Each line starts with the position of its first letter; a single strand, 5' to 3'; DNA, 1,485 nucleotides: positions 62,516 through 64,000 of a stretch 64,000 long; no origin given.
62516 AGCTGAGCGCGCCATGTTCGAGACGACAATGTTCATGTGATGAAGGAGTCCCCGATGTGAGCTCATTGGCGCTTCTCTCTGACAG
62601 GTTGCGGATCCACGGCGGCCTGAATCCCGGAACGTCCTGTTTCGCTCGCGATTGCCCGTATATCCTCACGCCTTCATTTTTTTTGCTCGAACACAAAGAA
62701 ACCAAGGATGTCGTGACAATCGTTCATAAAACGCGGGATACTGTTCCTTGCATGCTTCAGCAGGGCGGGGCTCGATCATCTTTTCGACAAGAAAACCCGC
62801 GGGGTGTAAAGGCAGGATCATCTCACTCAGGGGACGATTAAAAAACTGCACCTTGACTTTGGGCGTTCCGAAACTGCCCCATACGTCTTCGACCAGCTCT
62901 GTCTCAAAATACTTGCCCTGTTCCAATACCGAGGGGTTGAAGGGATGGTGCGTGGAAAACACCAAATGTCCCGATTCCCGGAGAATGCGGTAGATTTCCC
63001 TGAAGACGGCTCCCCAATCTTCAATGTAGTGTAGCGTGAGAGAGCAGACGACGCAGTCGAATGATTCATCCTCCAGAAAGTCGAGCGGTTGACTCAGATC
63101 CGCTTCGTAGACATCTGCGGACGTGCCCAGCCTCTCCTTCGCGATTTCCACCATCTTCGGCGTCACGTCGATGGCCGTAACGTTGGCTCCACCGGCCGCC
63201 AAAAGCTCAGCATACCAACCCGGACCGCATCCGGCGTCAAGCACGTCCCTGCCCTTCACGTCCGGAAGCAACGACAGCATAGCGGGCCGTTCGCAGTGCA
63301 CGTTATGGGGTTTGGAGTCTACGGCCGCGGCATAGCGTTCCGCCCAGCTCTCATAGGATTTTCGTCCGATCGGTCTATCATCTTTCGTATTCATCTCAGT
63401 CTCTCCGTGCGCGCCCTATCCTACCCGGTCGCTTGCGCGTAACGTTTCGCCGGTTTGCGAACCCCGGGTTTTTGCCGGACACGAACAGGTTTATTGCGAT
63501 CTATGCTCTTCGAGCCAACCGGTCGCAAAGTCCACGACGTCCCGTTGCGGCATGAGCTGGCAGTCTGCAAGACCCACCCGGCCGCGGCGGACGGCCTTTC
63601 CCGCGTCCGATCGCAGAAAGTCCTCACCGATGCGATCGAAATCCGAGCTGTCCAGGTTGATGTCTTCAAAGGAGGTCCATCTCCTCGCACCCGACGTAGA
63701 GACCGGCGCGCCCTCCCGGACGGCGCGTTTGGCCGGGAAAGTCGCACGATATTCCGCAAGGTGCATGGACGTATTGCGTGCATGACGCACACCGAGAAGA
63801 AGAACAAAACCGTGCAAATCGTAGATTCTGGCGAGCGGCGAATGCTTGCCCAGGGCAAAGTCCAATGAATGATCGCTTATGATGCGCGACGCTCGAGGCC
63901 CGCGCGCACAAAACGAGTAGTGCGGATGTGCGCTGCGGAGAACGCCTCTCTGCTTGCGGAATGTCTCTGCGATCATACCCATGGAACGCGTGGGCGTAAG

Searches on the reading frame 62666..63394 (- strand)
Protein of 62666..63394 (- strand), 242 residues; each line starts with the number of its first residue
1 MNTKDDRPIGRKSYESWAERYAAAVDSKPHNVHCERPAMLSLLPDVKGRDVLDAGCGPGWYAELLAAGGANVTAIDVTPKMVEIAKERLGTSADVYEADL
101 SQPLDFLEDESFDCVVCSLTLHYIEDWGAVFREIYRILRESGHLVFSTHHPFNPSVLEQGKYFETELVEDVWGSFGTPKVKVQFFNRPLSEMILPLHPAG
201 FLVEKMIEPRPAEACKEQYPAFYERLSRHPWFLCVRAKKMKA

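Call 44: search_protein_families(library=pfam, proteins=[window:62666-63394:-], max_evalue=0.01)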
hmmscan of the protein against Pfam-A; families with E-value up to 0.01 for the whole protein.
window:62666-63394:- (242 aa): 16 families
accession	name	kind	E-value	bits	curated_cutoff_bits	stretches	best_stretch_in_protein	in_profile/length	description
PF08241.18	Methyltransf_11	-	2.8e-25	89.2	21.2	1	52-146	1-95/95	Methyltransferase domain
PF13649.12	Methyltransf_25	-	2.8e-22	79.7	27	1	51-142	1-97/97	Methyltransferase domain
PF13489.12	Methyltransf_23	-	1.9e-18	67.1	27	1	43-151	17-121/164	Methyltransferase domain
PF13847.12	Methyltransf_31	-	1.4e-16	60.9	27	1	47-157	3-123/145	Methyltransferase domain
PF08242.18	Methyltransf_12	-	3e-16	60.4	30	1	52-144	1-98/98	Methyltransferase domain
PF05401.17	NodS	-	6.8e-09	36.3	24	1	45-148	41-146/201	Nodulation protein S (NodS)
PF01209.24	Ubie_methyltran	-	1.3e-08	34.9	20.1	1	42-146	42-152/233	ubiE/COQ5 methyltransferase family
PF07021.18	MetW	-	2.5e-07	31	21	1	47-180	13-143/193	Methionine biosynthesis protein MetW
PF05175.20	MTS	-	3.3e-05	24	23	1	39-145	23-137/170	Methyltransferase small domain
PF03141.22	Methyltransf_29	-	3.4e-05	23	23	1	46-149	116-220/506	Putative S-adenosyl-L-methionine-dependent methyltransferase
PF05148.21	Methyltransf_8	-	7.2e-05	23.2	27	1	92-146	105-156/219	Hypothetical methyltransferase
PF06325.19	PrmA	-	9.1e-05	22.5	22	1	47-147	161-259/296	Ribosomal protein L11 methyltransferase (PrmA)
PF01728.25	FtsJ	-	0.00017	22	24.1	1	47-118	21-98/181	FtsJ-like methyltransferase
PF02353.26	CMAS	-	0.002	17.9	27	1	47-149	62-167/273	Mycolic acid cyclopropane synthetase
PF08003.17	Methyltransf_9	-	0.0035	16.8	23.8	1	41-116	109-187/315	Protein of unknown function (DUF1698)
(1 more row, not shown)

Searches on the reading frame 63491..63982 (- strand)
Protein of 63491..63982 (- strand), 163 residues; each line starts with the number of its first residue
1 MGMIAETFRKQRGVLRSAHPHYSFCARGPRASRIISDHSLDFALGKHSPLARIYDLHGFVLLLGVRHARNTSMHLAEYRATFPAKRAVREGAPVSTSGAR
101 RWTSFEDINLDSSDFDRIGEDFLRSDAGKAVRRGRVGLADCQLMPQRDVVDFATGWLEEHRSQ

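Call 44: search_protein_families(library=pfam, proteins=[window:63491-63982:-], max_evalue=0.01)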
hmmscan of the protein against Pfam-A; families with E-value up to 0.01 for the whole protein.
window:63491-63982:- (163 aa): 1 family
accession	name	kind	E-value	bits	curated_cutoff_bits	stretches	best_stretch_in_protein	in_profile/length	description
PF02522.19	Antibiotic_NAT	-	6.5e-55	186.6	25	1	1-158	77-232/232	Aminoglycoside 3-N-acetyltransferase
